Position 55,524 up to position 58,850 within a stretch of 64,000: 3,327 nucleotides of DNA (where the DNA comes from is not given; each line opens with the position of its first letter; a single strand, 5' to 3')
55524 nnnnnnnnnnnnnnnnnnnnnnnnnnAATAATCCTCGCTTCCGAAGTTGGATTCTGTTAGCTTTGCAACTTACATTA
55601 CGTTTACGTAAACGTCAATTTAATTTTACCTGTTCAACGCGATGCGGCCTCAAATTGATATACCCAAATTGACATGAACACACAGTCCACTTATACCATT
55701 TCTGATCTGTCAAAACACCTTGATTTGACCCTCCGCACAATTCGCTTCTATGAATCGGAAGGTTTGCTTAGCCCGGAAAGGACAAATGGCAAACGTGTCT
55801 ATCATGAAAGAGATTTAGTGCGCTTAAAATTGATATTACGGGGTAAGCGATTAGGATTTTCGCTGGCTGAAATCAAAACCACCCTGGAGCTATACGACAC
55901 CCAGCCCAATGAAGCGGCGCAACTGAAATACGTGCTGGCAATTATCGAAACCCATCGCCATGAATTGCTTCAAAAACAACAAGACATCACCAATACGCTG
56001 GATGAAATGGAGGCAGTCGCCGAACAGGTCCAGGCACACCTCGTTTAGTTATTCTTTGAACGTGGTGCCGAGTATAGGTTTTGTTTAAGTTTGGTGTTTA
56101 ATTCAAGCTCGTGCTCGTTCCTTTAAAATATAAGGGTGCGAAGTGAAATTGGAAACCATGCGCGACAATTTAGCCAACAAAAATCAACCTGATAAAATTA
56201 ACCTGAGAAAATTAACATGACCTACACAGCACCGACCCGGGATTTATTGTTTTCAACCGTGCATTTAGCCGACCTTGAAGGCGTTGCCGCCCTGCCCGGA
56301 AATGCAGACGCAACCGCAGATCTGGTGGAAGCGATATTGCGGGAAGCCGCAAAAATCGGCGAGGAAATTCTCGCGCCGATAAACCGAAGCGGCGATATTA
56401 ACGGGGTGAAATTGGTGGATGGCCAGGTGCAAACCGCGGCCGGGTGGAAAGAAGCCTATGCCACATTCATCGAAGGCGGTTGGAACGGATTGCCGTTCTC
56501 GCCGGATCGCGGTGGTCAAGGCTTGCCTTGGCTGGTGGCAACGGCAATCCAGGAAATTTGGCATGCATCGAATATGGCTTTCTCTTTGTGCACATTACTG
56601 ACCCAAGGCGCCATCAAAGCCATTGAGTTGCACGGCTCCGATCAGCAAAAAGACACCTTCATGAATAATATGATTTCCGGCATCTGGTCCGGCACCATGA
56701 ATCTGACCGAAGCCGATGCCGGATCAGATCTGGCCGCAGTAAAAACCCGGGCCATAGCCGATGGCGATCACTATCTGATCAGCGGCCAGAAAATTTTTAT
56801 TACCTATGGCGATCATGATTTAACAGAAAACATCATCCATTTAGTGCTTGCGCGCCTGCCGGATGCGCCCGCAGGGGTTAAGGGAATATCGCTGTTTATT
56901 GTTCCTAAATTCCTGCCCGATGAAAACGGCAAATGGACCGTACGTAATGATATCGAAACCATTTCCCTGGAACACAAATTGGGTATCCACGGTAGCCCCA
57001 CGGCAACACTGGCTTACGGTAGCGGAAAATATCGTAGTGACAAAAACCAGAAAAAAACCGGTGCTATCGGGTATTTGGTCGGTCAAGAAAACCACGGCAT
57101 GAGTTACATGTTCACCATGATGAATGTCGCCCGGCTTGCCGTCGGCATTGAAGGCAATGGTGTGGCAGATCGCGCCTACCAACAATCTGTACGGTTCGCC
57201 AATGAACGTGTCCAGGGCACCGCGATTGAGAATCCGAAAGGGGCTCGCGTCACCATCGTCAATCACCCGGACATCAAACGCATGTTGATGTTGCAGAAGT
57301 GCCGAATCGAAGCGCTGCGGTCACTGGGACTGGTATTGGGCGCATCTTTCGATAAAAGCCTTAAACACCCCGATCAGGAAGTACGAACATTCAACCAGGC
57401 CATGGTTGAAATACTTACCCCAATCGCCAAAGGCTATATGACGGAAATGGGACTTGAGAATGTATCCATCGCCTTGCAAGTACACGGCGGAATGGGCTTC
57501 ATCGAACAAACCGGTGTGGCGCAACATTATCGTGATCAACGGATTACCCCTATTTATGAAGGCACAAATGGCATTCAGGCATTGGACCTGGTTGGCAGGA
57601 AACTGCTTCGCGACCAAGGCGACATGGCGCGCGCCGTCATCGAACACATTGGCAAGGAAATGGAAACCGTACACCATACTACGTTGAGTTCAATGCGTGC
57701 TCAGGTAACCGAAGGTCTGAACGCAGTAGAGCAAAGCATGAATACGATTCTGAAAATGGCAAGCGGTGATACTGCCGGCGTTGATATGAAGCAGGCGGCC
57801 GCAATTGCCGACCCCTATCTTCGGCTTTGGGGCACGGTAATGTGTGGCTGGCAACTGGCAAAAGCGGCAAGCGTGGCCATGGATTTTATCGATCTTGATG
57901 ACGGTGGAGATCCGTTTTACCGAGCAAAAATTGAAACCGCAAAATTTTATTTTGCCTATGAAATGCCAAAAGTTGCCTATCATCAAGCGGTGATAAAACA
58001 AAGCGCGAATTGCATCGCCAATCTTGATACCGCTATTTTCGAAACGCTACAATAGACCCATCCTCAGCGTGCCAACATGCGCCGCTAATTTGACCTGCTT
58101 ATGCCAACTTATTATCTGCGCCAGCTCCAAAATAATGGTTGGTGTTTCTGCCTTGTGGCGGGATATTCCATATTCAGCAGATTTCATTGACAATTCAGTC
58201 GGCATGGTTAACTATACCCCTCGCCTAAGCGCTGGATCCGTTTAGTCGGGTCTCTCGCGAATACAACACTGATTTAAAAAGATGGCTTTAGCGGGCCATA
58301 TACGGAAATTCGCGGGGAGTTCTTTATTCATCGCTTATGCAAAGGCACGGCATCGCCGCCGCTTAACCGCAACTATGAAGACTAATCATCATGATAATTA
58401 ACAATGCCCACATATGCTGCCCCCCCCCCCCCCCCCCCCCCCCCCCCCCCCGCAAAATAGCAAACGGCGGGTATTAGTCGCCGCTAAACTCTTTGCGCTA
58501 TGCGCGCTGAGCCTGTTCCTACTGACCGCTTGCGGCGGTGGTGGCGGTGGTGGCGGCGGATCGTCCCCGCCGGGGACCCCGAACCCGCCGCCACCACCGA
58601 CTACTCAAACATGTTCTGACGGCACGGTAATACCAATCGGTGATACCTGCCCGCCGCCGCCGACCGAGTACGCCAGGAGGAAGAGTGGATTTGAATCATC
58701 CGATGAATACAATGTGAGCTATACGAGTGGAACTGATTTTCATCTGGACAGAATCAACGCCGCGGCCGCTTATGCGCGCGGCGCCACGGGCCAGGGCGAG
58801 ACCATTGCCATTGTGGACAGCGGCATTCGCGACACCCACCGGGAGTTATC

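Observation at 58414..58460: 32-nt poly-C tract immediately after the start codon of a NalP/SphB1-like lipoprotein autotransporter: probable slipped-strand phase-variation switch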

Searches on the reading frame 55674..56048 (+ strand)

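Call 57: search_protein_families(library=pfam, proteins=[window:55674-56048:+], max_evalue=0.001)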
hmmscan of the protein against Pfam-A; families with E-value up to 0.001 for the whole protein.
window:55674-56048:+ (124 aa): 3 families
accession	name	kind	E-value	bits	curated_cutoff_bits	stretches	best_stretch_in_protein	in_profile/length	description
PF13411.12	MerR_1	-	3.7e-19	69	21.6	1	7-72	1-67/69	MerR HTH family regulatory protein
PF09278.17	MerR-DNA-bind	-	7.2e-17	62.2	25.4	1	48-114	1-64/65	MerR, DNA binding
PF00376.29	MerR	-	3.8e-12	46.2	28.2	1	8-43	1-38/38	MerR family regulatory protein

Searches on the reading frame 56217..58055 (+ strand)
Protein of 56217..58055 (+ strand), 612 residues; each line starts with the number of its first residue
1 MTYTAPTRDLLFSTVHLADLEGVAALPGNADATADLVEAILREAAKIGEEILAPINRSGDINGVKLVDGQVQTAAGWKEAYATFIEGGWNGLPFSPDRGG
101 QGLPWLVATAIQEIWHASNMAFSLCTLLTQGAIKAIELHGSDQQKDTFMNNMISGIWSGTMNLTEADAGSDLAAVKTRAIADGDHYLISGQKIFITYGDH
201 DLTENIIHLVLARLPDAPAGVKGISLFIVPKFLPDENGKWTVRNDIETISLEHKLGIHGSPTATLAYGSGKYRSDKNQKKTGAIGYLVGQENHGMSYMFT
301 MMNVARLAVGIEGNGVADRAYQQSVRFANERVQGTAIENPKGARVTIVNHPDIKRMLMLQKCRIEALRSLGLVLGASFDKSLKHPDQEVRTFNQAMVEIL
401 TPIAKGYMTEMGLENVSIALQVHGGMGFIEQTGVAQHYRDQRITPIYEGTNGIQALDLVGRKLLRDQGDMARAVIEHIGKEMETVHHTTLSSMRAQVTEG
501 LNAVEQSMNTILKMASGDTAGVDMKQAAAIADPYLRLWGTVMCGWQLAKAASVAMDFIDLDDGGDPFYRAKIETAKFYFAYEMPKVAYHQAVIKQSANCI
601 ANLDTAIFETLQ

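Call 57: search_protein_families(library=pfam, proteins=[window:56217-58055:+], max_evalue=0.001)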
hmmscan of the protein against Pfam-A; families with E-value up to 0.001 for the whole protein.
window:56217-58055:+ (612 aa): 5 families
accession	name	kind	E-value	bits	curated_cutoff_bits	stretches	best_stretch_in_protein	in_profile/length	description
PF12806.12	Acyl-CoA_dh_C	-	2.7e-24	86.1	30.3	1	483-603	7-123/124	Acetyl-CoA dehydrogenase C-terminal like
PF00441.29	Acyl-CoA_dh_1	-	4e-22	79.4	22.4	1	292-458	1-145/150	Acyl-CoA dehydrogenase, C-terminal domain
PF02770.24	Acyl-CoA_dh_M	-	3.3e-12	46.9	33.3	1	161-265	2-92/97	Acyl-CoA dehydrogenase, middle domain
PF22924.1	ACOX_C_alpha1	-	6.3e-09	36.3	27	1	302-453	4-159/169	Acyl-CoA oxidase, C-alpha1 domain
PF02771.21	Acyl-CoA_dh_N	-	1.7e-06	28.8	22.9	1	78-155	34-112/113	Acyl-CoA dehydrogenase, N-terminal domain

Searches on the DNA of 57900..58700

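Call 67: search_rna_families(source=window, start=57900, end=58700, threshold=evalue, max_evalue=1)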
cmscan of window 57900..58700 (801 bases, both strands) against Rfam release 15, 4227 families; matches with E-value up to 1: 4.
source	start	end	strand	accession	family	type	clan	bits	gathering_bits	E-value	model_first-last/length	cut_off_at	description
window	58540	58604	-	RF03196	mir-6790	Gene; miRNA;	-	24.6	78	0.018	1-63/63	no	mir-6790 microRNA precursor family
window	58543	58604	+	RF01059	mir-598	Gene; miRNA;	-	23.2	69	0.033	1-80/80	no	mir-598 microRNA precursor family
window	58543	58601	-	RF04159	MIR1437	Gene; miRNA;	-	20.9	168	0.53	1-192/192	no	MIR1437 microRNA precursor family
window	58544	58600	-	RF04141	MIR8622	Gene; miRNA;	-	18.6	197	0.62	1-212/212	no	MIR8622 microRNA precursor family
